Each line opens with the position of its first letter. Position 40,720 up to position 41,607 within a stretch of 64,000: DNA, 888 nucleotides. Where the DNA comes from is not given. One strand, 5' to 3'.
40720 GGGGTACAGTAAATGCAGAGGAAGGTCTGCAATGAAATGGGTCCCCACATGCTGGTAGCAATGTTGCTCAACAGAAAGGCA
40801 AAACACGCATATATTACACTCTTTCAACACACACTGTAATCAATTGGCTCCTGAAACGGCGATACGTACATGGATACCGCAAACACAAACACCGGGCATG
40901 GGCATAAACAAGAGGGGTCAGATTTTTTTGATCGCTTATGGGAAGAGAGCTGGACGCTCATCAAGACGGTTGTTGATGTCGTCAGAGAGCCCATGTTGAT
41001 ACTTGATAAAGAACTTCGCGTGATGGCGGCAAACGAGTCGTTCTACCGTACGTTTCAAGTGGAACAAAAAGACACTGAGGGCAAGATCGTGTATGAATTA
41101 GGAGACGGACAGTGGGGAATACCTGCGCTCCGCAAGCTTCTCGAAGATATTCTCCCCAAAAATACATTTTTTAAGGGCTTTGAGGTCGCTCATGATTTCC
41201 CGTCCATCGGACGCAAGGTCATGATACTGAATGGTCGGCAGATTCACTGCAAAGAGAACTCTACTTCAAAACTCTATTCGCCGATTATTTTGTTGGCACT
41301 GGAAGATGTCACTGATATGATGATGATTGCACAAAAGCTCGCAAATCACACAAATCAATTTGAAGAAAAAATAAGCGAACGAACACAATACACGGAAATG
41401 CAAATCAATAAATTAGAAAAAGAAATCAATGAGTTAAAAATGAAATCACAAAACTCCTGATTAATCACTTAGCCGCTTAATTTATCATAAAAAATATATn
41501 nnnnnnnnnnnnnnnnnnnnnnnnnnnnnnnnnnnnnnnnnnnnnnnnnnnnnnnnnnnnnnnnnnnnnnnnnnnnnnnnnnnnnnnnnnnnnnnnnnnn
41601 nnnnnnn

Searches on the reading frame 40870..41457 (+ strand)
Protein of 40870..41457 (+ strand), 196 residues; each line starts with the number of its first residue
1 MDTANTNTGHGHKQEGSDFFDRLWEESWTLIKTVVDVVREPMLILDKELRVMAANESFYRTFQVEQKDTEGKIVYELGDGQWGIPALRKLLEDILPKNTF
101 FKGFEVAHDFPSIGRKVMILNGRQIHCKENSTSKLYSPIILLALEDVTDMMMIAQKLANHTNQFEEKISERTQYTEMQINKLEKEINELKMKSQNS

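Call 3: search_protein_families(library=pfam, proteins=[window:40870-41457:+], max_evalue=0.1)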
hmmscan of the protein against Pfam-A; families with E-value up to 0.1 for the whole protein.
window:40870-41457:+ (196 aa): 4 families
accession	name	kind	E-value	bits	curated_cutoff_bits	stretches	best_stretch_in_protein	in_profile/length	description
PF13188.13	PAS_8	-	0.00025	21.3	21.8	1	30-73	2-43/65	PAS domain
PF08448.16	PAS_4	-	0.00071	20.2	23.1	1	36-109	2-74/110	PAS fold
PF13426.13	PAS_9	-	0.018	15.7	27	1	40-106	2-63/103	PAS domain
PF00989.32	PAS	-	0.025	15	22.6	1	33-77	5-49/113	PAS fold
